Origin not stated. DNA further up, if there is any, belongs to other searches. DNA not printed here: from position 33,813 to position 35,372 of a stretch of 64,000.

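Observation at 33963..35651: Threonine-synthase-like PLP enzyme with a C-terminal response-regulator receiver domain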

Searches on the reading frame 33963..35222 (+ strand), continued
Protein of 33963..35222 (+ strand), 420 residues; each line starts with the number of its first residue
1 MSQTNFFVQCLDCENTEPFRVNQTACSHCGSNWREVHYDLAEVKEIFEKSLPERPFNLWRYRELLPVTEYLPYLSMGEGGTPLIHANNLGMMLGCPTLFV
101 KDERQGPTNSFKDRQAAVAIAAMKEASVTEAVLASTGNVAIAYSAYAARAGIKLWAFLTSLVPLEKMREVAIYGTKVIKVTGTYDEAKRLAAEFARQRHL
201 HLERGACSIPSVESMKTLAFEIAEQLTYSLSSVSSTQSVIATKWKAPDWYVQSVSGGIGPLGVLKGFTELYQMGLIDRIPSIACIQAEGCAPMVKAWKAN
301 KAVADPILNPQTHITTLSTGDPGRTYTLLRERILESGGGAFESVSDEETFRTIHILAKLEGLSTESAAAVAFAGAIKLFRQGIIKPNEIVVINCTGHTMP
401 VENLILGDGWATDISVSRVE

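Call 36: find_encoding_contigs(protein=P0309, flank=10000, max_places=1)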
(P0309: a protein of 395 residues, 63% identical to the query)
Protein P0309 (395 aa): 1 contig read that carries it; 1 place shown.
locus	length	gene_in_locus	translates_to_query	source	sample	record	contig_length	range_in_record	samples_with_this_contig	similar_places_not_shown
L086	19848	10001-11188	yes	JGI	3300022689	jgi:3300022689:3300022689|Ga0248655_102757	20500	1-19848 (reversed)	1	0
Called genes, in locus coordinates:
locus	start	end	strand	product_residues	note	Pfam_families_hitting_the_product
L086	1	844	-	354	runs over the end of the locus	PF00124:Photo_RC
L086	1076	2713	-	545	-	PF01385:OrfB_IS605, PF07282:Cas12f1-like_TNB, PF01230:HIT, PF11969:DcpS_C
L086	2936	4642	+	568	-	PF00015:MCPsignal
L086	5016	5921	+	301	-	PF12697:Abhydrolase_6, PF12146:Hydrolase_4, PF20434:BD-FAE (weak), PF00561:Abhydrolase_1, PF07859:Abhydrolase_3 (weak), PF00326:Peptidase_S9, PF01738:DLH (weak), PF12146:Hydrolase_4 (weak), +4 more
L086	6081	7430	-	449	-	PF01979:Amidohydro_1, PF07969:Amidohydro_3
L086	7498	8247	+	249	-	PF04481:DUF561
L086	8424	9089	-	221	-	-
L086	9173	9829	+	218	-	PF10063:DUF2301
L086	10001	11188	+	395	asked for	PF00291:PALP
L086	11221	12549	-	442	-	PF00375:SDF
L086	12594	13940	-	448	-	PF01471:PG_binding_1, PF10613:Lig_chan-Glu_bd (weak), PF00497:SBP_bac_3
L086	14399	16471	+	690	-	PF02743:dCache_1, PF00672:HAMP (weak), PF00211:Guanylate_cyc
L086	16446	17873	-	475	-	-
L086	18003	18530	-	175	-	PF01794:Ferric_reduct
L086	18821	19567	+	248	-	-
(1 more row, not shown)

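Call 37: find_encoding_contigs(protein=P0282, flank=10000, max_places=1)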
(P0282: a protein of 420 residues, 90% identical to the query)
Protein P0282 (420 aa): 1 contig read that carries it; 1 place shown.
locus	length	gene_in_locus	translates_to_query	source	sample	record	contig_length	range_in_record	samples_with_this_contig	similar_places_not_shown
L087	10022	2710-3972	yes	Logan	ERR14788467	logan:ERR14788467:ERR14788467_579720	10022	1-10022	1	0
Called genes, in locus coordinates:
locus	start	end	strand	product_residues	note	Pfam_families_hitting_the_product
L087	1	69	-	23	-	?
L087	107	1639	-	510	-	PF00270:DEAD, PF04851:ResIII, PF18766:SWI2_SNF2, PF00271:Helicase_C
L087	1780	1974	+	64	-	-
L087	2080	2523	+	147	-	PF00814:TsaD (weak)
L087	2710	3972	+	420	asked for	PF00291:PALP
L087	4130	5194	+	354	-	PF01207:Dus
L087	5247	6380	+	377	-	PF06835:LptC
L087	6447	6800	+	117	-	PF01250:Ribosomal_S6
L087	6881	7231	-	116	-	PF04255:DUF433 (weak)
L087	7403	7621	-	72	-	PF04255:DUF433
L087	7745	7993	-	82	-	-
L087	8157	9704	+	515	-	PF06414:Zeta_toxin (faint), PF13671:AAA_33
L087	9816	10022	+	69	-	?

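Call 38: find_encoding_contigs(protein=P0397, flank=10000, max_places=1)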
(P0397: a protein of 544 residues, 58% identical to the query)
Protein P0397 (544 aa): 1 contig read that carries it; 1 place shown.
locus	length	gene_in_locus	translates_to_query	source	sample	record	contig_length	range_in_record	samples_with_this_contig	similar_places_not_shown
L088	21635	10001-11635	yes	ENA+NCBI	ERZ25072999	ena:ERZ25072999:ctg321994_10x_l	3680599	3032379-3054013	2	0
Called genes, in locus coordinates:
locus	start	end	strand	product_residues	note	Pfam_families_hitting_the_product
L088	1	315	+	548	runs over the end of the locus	PF01590:GAF (weak), PF13185:GAF_2 (weak), PF13492:GAF_3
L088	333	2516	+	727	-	PF02743:dCache_1 (faint), PF01590:GAF, PF13185:GAF_2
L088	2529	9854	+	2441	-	PF02743:dCache_1, PF21623:HK_sensor_dom_bact, PF01590:GAF, PF13185:GAF_2, PF13492:GAF_3, PF13185:GAF_2, PF13185:GAF_2, PF01590:GAF, +12 more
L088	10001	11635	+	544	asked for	PF00291:PALP, PF00072:Response_reg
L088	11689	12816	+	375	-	PF00892:EamA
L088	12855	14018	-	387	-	PF13808:DDE_Tnp_1_assoc, PF01609:DDE_Tnp_1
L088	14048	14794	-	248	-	PF13386:DsbD_2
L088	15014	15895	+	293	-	PF00318:Ribosomal_S2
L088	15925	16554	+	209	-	PF25025:EF-Ts_N (weak), PF00889:EF_TS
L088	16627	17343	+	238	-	PF00696:AA_kinase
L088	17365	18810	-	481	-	PF13231:PMT_2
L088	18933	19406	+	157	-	-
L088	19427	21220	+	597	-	PF03717:PBP_dimer, PF00905:Transpeptidase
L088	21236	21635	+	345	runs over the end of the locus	PF10555:MraY_sig1 (weak), PF00953:Glycos_transf_4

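Call 39: find_encoding_contigs(protein=P0288, flank=10000, max_places=1)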
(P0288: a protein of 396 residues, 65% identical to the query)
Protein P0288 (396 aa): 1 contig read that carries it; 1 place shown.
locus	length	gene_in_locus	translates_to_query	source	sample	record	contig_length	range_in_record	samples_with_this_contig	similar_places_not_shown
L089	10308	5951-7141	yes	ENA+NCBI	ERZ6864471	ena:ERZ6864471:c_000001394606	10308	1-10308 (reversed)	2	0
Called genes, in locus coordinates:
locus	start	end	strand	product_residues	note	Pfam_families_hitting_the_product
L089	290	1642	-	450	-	PF01565:FAD_binding_4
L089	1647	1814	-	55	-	-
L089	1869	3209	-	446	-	PF01979:Amidohydro_1, PF07969:Amidohydro_3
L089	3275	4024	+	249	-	PF04481:DUF561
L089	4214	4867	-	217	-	-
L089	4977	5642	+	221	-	PF10063:DUF2301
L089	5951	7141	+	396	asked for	PF00291:PALP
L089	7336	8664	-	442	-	PF00375:SDF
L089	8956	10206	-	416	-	PF01471:PG_binding_1, PF10613:Lig_chan-Glu_bd (faint), PF00497:SBP_bac_3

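Call 41: list_cluster_members(proteins=[P0309, P0288, P0287, P0392, P0363, P0283, P0284, P0344, P0290, P0280])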
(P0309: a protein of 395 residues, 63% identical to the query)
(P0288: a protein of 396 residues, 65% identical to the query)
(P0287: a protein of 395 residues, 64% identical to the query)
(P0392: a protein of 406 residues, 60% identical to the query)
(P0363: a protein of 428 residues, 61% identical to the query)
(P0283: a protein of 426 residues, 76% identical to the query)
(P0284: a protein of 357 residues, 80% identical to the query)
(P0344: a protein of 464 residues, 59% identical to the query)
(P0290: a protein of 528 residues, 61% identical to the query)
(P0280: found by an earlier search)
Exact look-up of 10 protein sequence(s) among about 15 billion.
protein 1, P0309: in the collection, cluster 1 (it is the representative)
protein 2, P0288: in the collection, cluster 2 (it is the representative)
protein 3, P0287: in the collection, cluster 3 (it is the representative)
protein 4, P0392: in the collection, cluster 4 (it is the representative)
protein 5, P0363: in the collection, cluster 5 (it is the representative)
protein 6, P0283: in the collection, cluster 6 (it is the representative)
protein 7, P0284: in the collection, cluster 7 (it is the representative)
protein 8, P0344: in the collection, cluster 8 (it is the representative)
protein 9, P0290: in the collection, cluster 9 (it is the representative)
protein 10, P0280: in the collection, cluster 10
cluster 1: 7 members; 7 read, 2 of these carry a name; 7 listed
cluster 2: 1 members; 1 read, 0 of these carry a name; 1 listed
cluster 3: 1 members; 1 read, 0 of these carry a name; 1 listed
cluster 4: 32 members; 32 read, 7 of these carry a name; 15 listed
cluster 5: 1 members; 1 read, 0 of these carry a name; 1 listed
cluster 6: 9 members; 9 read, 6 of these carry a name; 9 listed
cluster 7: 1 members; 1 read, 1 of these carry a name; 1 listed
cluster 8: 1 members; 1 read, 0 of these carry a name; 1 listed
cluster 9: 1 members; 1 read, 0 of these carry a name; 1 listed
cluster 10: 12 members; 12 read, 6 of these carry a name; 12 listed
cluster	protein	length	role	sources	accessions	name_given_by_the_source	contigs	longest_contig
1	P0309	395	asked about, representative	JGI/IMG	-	-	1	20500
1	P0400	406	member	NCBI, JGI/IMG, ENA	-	threonine synthase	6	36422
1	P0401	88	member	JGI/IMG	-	threonine synthase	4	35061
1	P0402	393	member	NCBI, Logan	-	-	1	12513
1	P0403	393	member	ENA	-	-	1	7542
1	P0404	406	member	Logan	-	-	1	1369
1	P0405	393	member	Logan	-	-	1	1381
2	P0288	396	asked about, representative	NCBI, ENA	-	-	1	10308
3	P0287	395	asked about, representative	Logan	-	-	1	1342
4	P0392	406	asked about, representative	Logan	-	-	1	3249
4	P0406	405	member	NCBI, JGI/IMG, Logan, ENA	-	threonine synthase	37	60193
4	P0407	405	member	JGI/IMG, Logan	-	threonine synthase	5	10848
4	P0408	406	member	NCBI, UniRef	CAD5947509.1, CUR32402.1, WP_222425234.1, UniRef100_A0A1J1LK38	Threonine synthase [Planktothrix tepida] | Threonine synthase n=2 Tax=Planktothrix TaxID=54304 RepID=A0A1J1LK38_9CYAN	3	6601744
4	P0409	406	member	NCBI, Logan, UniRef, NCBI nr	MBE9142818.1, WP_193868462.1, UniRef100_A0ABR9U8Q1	threonine synthase [Planktothrix mougeotii] | Threonine synthase n=1 Tax=Planktothrix mougeotii LEGE 06226 TaxID=1828728 ...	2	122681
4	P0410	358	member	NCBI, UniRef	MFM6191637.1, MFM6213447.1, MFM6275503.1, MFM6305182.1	pyridoxal-phosphate dependent enzyme, partial [Planktothrix sp.] | threonine synthase n=1 Tax=Planktothrix sp. TaxID=3088171 RepID=UPI0038D4435A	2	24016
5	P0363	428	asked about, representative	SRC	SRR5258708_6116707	-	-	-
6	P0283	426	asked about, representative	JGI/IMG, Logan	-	threonine synthase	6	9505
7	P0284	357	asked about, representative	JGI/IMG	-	threonine synthase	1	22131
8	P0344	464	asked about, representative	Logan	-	-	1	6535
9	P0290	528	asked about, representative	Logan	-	-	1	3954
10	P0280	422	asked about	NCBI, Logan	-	-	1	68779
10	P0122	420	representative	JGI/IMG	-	threonine synthase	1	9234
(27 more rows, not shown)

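Call 57: list_cluster_members(proteins=[P0132, P0140, P0147, P0150, P0152, P0154, P0157, P0158, P0161, P0187])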
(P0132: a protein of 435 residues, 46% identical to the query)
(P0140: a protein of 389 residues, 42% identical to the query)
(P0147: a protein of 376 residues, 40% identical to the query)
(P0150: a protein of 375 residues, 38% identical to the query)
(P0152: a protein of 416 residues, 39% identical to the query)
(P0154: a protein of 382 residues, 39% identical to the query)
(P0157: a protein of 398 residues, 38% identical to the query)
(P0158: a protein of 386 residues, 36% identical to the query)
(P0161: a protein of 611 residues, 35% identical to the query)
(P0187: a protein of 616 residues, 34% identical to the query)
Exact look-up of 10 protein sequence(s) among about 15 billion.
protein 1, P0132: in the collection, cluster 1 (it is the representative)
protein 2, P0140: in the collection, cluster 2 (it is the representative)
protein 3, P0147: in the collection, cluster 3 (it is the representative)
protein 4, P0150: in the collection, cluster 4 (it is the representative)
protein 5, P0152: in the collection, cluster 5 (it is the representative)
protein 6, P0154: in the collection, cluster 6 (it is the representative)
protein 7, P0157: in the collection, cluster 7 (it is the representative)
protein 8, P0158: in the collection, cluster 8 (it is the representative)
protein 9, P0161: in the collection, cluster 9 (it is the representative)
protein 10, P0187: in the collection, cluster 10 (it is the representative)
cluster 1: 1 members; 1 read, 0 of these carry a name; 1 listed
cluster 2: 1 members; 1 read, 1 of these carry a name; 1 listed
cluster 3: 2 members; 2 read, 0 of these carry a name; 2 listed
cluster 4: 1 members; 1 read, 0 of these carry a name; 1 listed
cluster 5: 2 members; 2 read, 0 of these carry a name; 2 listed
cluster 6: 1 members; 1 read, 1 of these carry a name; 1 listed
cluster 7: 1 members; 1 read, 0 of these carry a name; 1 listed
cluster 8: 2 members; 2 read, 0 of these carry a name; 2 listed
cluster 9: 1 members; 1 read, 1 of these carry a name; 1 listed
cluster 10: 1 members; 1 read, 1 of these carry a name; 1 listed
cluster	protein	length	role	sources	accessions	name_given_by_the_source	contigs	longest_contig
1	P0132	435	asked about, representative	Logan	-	-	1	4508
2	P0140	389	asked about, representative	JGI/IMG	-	threonine synthase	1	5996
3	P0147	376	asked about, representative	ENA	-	-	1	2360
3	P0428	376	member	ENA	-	-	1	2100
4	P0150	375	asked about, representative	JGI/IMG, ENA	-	-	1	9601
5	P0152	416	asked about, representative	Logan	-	-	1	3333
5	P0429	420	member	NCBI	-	-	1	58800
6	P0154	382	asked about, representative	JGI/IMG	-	threonine synthase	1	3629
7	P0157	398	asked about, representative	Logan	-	-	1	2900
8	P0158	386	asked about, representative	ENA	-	-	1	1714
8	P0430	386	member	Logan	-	-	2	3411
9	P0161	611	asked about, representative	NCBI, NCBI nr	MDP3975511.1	MAG: threonine synthase [bacterium] | threonine synthase [bacterium]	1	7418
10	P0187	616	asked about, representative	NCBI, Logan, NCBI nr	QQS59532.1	threonine synthase [Candidatus Peregrinibacteria bacterium] | MAG: threonine synthase [Candidatus Peregrinibacteria bacterium]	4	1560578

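Call 64: find_homologous_proteins(query=P0123, max_evalue=1e-30)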
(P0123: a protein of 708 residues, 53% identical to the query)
Query P0123 (708 aa): 7491 proteins with E <= 1e-30 among 8000 candidates; the best 120 are listed.
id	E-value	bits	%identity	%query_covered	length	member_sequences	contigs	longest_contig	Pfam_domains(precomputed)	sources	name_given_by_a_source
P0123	0.0e+0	1608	100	100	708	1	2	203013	PF00291.32,PF00072.31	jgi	-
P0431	0.0e+0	1042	65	100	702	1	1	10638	PF00291.32,PF00072.31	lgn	-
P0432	0.0e+0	1029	65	100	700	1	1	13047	PF00291.32,PF00072.31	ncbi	-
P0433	0.0e+0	1029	65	100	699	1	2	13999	PF00291.32,PF00072.31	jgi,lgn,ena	-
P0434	0.0e+0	1025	65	99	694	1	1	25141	PF00291.32,PF00072.31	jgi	jgi:threonine synthase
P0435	0.0e+0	1024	62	100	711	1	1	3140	PF00291.32,PF00072.31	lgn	-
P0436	0.0e+0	1022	65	100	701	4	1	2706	PF00291.32,PF00072.31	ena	-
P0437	0.0e+0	1016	64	100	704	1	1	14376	PF00291.32,PF00072.31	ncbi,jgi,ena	jgi:threonine synthase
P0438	0.0e+0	1014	63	100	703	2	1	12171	PF00291.32,PF00072.31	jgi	jgi:threonine synthase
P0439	0.0e+0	1013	63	100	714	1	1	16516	PF00291.32,PF00072.31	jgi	jgi:threonine synthase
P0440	0.0e+0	1012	63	99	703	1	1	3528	PF00291.32,PF00072.31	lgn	-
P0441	0.0e+0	1010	63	100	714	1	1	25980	PF00291.32,PF00072.31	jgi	-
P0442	5.5e-298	1008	63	100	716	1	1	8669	PF00291.32,PF00072.31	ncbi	-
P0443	2.9e-296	1002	62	100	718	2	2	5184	PF00291.32,PF00072.31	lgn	-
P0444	3.5e-296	1002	62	100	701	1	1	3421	PF00291.32,PF00072.31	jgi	-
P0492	7.7e-286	968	62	100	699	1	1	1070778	PF00291.32,PF00072.31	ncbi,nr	ncbi:MAG: pyridoxal-phosphate dependent enzyme [Anaerolineaceae bacterium]|nr:pyridoxal-phosphate de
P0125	5.4e-285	965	60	99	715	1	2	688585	PF00291.32,PF00072.31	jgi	-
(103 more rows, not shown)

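Call 65: find_encoding_contigs(protein=P0492, flank=10000, max_places=1)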
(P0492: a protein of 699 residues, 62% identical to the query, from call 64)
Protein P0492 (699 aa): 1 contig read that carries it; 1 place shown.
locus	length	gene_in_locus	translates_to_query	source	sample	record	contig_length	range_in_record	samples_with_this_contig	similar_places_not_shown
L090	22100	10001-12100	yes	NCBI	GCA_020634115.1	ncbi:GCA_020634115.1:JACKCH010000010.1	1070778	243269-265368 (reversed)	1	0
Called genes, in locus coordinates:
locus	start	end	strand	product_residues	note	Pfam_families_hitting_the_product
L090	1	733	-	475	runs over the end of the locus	-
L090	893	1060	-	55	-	-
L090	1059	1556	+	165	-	-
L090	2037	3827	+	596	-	PF02743:dCache_1, PF00672:HAMP, PF01590:GAF, PF13185:GAF_2, PF13492:GAF_3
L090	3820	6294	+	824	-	PF02743:dCache_1 (weak), PF00672:HAMP, PF01590:GAF, PF13185:GAF_2, PF13492:GAF_3 (weak)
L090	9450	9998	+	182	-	PF02518:HATPase_c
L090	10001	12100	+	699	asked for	PF00291:PALP, PF00072:Response_reg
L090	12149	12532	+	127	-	PF00072:Response_reg, PF23198:PDE8A_N (weak)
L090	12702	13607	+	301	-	PF00583:Acetyltransf_1, PF13673:Acetyltransf_10 (weak), PF13508:Acetyltransf_7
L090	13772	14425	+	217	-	PF04542:Sigma70_r2, PF08281:Sigma70_r4_2 (weak)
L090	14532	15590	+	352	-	PF03881:Fructosamin_kin (faint), PF01636:APH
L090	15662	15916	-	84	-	-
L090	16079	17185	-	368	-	PF01022:HTH_5, PF13412:HTH_24 (weak)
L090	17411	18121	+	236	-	-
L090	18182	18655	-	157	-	PF01575:MaoC_dehydratas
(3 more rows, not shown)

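Call 66: find_encoding_contigs(protein=P0123, flank=10000, max_places=1)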
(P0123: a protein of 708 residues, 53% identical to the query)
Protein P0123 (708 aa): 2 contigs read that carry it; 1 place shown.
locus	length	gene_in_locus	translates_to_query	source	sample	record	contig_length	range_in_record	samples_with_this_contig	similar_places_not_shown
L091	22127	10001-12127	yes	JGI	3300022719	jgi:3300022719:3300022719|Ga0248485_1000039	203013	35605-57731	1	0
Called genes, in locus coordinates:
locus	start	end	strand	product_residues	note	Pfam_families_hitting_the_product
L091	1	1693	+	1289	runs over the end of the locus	PF08448:PAS_4, PF13426:PAS_9, PF00989:PAS, PF08448:PAS_4, PF13426:PAS_9, PF08447:PAS_3, PF00989:PAS, PF08448:PAS_4, +14 more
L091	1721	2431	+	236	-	PF00072:Response_reg, PF00486:Trans_reg_C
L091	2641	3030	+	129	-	-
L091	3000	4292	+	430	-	PF00512:HisKA, PF02518:HATPase_c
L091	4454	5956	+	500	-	PF13675:PilJ (weak), PF00672:HAMP (weak), PF01590:GAF, PF13185:GAF_2, PF13492:GAF_3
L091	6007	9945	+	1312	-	PF00672:HAMP, PF01590:GAF, PF13185:GAF_2, PF13492:GAF_3, PF01590:GAF, PF13185:GAF_2, PF00989:PAS, PF08448:PAS_4, +8 more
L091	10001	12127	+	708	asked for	PF00291:PALP, PF00072:Response_reg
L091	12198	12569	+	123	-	PF00072:Response_reg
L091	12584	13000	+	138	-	PF00072:Response_reg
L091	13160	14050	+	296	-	PF13673:Acetyltransf_10 (faint), PF00583:Acetyltransf_1, PF13508:Acetyltransf_7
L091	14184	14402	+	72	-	-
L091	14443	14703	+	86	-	PF13237:Fer4_10 (faint), PF13484:Fer4_16 (faint)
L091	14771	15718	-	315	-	PF01073:3Beta_HSD, PF01370:Epimerase, PF04321:RmlD_sub_bind, PF16363:GDP_Man_Dehyd, PF07993:NAD_binding_4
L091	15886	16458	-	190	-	-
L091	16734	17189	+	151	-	PF02502:LacAB_rpiB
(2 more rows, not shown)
